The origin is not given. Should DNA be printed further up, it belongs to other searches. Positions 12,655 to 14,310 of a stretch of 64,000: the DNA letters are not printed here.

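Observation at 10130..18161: Liv-type ABC importer operon carrying an embedded B12-radical SAM enzyme and a degenerate sigma54-type AAA+ protein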

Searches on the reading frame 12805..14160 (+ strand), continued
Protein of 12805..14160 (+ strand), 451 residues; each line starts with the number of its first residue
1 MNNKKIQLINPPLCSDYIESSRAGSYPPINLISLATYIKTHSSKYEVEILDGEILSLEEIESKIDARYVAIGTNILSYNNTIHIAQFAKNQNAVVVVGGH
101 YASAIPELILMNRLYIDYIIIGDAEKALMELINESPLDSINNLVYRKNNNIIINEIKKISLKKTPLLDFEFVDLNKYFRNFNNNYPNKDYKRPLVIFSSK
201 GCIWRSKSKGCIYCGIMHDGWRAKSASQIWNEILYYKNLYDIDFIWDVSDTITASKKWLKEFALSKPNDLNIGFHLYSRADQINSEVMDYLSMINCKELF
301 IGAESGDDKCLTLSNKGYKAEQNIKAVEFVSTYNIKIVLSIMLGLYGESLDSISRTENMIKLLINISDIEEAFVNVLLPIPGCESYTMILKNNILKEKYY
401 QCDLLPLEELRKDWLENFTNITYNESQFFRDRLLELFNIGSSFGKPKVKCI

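Call 79: search_dna_similar(query=window:12805-14160:+, collection=plasmids, mode=protein, max_evalue=1e-10, max_rows=10)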
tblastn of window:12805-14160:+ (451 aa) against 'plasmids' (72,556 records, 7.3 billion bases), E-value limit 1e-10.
Records with a match: 11; places in all: 11; records where one place covers at least 80% of the query: 2.
Best place of each record, by identity: <60% 11.
By first word of the organism name: Rhizobium 6; Pseudomonas 2; Clostridium 1; Streptomyces 1; Rhodococcus 1.
By predicted mobility (MOB-suite, as given by PLSDB): non-mobilizable 5; conjugative 4; mobilizable 2.
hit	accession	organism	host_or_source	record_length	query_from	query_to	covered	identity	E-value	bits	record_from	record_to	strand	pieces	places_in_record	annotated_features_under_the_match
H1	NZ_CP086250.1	Clostridium estertheticum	single colony,beef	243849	1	386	86%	26.5%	4e-17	92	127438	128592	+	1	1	radical SAM protein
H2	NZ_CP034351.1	Streptomyces sp. W1SF4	-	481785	5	422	93%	24.3%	3e-23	110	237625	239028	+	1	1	radical SAM protein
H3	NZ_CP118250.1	Rhizobium rhizogenes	apple,cell culture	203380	92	360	60%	29.0%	3e-16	89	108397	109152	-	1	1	radical SAM protein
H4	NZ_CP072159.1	Rhizobium sp. B230/85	Himalayan blackberry,cell culture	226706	92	360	60%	28.6%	2e-15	87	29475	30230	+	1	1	radical SAM protein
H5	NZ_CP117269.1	Rhizobium rhododendri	Rhododendron sp.,pure bacterial ...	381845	92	360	60%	28.6%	2e-15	87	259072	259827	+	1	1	radical SAM protein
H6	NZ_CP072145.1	Rhizobium sp. L51/94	Blueberry,cell culture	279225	92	360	60%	28.6%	2e-15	87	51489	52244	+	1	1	radical SAM protein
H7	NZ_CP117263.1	Rhizobium tumorigenes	Rubus sp.,pure bacterial culture,Aerial ...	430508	92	360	60%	28.6%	2e-15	87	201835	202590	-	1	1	radical SAM protein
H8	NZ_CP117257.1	Rhizobium tumorigenes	Rubus sp.,pure bacterial culture,Aerial ...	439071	92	360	60%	28.6%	2e-15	87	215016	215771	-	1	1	radical SAM protein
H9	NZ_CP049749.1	Rhodococcus fascians A21d2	Oenothera speciosa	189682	92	360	60%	27.6%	5e-13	79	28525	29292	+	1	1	radical SAM protein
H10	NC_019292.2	Pseudomonas savastanoi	olive knot (Olea europaea)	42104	95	360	59%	27.0%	1e-11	74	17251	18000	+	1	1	radical SAM protein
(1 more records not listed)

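Call 81: search_dna_similar(query=window:12805-14160:+, collection=phages, mode=protein, max_evalue=1e-10, max_rows=10)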
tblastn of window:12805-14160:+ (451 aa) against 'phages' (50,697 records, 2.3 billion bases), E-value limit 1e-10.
No match.

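Call 83: find_related_loci(query=A6, collection=metagenome_contigs, flank=10000)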
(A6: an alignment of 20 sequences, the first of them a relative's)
Query A6 (451 aa) in metagenome_contigs; peptide patterns used: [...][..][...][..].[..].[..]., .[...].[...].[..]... (x = any residue, [..] = any of these).
248 stretches matched a pattern; 119 encode a relative of the query (tblastn E <= 1e-3); the best 80 are kept; 80 distinct loci.
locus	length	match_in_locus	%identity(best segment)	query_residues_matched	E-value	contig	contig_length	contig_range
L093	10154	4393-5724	53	4-447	3e-161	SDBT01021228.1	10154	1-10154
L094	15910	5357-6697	52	1-447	3e-152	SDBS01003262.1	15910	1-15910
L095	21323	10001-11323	59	1-444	0e+0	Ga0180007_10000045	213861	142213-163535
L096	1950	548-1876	44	4-446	5e-132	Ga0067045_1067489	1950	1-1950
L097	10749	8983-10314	41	4-447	3e-118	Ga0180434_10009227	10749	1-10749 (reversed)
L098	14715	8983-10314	41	4-447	3e-118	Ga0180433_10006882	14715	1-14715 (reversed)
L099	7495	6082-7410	38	4-445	2e-110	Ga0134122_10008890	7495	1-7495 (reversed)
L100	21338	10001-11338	38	1-445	5e-110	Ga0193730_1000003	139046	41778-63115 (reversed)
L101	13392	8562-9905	40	5-451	6e-110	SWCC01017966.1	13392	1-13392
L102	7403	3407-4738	42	4-447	1e-109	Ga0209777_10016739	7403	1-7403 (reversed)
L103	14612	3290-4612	41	4-444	2e-108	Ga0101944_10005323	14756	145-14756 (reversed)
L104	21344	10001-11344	40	5-451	4e-107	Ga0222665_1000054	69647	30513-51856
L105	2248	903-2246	40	1-447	1e-112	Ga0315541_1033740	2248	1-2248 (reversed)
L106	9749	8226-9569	40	5-451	4e-107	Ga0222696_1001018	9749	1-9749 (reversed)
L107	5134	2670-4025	39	1-451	1e-106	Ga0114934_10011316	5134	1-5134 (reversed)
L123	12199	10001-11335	33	1-443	5e-88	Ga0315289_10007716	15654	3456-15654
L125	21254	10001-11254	32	3-420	2e-85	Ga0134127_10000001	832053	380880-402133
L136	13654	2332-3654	38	3-444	7e-108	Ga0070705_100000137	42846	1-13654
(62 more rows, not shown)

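Call 88: get_annotated_region(hit=H3, flank=8000)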
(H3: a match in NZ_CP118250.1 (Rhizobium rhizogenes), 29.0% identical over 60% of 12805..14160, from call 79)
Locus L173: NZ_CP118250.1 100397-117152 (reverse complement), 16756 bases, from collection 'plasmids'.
description: Rhizobium rhizogenes strain C16/80 plasmid pTi, complete sequence
organism: Rhizobium rhizogenes (NCBI taxid 359)
taxonomy: Bacteria; Pseudomonadota; Alphaproteobacteria; Hyphomicrobiales; Rhizobiaceae; Rhizobium; Rhizobium rhizogenes
host: -; source: apple,cell culture; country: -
typing (MOB-suite, as given by PLSDB): conjugative; replicon rep_cluster_119,rep_cluster_287; relaxase MOBQ,MOBQ; mating-pair formation MPF_T
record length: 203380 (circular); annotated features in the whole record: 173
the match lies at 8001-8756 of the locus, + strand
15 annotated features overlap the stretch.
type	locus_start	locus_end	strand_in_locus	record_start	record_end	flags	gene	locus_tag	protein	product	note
CDS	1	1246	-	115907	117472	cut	-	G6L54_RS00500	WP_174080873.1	ABC transporter substrate-binding protein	-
CDS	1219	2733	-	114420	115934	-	-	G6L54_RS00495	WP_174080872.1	amidase family protein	-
CDS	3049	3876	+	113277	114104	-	-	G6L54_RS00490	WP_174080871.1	N-formylglutamate amidohydrolase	-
CDS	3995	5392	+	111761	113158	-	-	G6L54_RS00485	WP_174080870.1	ethanolamine ammonia-lyase subunit EutB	-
CDS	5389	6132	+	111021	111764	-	eutC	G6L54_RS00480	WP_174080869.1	ethanolamine ammonia-lyase subunit EutC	GO:0006520 - amino acid metabolic process [Evidence IEA]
CDS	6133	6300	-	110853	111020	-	-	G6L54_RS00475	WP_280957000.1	LuxR family transcriptional regulator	-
CDS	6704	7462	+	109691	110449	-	-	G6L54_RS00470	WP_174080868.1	isopentenyl transferase family protein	-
CDS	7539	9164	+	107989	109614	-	-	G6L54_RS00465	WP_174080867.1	radical SAM protein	-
CDS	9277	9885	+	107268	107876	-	idi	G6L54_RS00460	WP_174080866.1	isopentenyl-diphosphate Delta-isomerase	GO:0008299 - isoprenoid biosynthetic process [Evidence IEA]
CDS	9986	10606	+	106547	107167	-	-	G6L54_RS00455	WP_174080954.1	TIGR00730 family Rossman fold protein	-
CDS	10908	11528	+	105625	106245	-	-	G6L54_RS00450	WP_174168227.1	TetR family transcriptional regulator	-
CDS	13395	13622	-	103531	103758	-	-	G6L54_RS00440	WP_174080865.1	hypothetical protein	-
CDS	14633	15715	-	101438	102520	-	-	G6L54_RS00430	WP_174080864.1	NAD/NADP octopine/nopaline dehydrogenase family protein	-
CDS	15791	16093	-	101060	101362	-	-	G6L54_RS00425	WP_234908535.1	arginase family protein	-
CDS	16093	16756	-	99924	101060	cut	-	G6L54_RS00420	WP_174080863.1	FAD-dependent oxidoreductase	-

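Call 90: search_solved_structures(query=L002:8886-10004:+, max_evalue=0.001)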
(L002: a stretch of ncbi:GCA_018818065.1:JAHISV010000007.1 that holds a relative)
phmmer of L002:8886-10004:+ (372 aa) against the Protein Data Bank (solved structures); distinct sequences matched with E-value up to 0.001: 2.
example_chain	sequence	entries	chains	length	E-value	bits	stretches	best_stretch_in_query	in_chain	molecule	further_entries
3fca_A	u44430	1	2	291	3.1e-06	30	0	188-254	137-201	Cysteine synthase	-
1o58_A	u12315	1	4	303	3.8e-06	29.7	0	188-254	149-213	O-acetylserine sulfhydrylase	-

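Call 91: search_solved_structures(query=L125:5400-6491:+, max_evalue=0.001)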
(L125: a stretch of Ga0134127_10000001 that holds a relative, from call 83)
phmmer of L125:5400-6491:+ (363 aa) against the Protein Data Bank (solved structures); distinct sequences matched with E-value up to 0.001: 4.
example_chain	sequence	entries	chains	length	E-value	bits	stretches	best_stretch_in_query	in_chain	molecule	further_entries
9b1u_A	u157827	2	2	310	1.7e-06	30.9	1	74-248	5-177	Putative ABC transporter periplasmic solute-binding protein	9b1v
9ooz_A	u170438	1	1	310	2.5e-06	30.3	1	74-247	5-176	ABC transporter substrate binding protein (Subunit A)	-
3qsl_A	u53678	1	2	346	2.4e-05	27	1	70-313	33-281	Putative exported protein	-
3uif_A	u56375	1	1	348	0.00044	22.9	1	161-300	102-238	Sulfonate ABC transporter, periplasmic sulfonate-binding protein SsuA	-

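Call 92: search_solved_structures(query=L125:3970-5076:+, max_evalue=0.001)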
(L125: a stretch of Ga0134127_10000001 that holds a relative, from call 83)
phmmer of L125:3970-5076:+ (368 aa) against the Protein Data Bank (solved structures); distinct sequences matched with E-value up to 0.001: 30.
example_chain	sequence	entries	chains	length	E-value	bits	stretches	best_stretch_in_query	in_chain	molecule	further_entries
3rao_A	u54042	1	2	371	1.1e-126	426.2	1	2-343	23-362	Putative Luciferase-like Monooxygenase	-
8vw6_A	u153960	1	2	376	6e-101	341.5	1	1-347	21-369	Alkanesulfonate monooxygenase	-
8t0u_A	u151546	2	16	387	9.8e-53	182.9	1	2-350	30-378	FMNH(2)-dependent dimethylsulfone monooxygenase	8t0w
7jv3_A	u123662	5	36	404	4.9e-32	114.9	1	62-342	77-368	Alkanesulfonate monooxygenase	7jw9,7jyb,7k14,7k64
1m41_A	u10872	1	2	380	5e-31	111.5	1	62-336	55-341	FMNH2-dependent alkanesulfonate monooxygenase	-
1nqk_A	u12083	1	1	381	5e-31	111.5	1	61-336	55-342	Alkanesulfonate monooxygenase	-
7oh2_A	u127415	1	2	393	1.3e-23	87.2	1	62-258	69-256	Alkanesulfonate monooxygenase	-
6sgl_AAA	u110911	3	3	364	7e-21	78.2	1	1-206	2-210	Pyrimidine monooxygenase RutA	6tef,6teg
6sgg_AAA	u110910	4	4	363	7e-21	78.2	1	1-206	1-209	Pyrimidine monooxygenase RutA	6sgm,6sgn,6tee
5wan_A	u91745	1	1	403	9.1e-21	77.8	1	1-206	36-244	Pyrimidine monooxygenase RutA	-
7olf_A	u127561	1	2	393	2e-20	76.6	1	61-257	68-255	Methanesulfonate sulfonatase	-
7e36_B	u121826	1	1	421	1.9e-15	60.3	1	68-200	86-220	FMN-dependent oxidoreductase (Nitrilotriacetate monooxygenase family)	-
3sdo_A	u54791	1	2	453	3.4e-14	56.2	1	33-151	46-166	Nitrilotriacetate monooxygenase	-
5tlc_A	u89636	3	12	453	4.6e-13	52.4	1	56-151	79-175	Dibenzothiophene desulfurization enzyme A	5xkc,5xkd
1yw1_A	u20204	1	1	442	5e-13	52.3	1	68-259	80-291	PROTEIN YTNJ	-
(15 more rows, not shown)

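Call 104: find_encoding_contigs(protein=P0010, flank=10000, max_places=1)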
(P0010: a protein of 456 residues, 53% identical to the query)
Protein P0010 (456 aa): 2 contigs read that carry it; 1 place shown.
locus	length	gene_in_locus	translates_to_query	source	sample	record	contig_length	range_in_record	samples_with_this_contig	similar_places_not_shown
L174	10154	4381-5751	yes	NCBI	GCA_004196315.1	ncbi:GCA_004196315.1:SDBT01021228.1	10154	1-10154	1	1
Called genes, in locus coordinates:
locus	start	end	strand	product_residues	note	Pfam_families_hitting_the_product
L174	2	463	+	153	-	?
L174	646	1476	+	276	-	PF17667:Pkinase_fungal (weak), PF01636:APH (faint), PF07714:PK_Tyr_Ser-Thr, PF00069:Pkinase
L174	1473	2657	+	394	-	-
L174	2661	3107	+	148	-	-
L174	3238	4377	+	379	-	PF13433:Peripla_BP_5, PF13458:Peripla_BP_6, PF01094:ANF_receptor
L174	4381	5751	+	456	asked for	PF02310:B12-binding, PF04055:Radical_SAM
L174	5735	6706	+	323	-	-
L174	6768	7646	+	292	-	PF02653:BPD_transp_2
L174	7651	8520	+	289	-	PF02653:BPD_transp_2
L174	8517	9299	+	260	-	PF00005:ABC_tran, PF02463:SMC_N (faint), PF13175:AAA_15 (faint), PF13304:AAA_21 (faint), PF12399:BCA_ABC_TP_C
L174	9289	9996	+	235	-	PF00005:ABC_tran, PF02463:SMC_N (faint), PF13304:AAA_21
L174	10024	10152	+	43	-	?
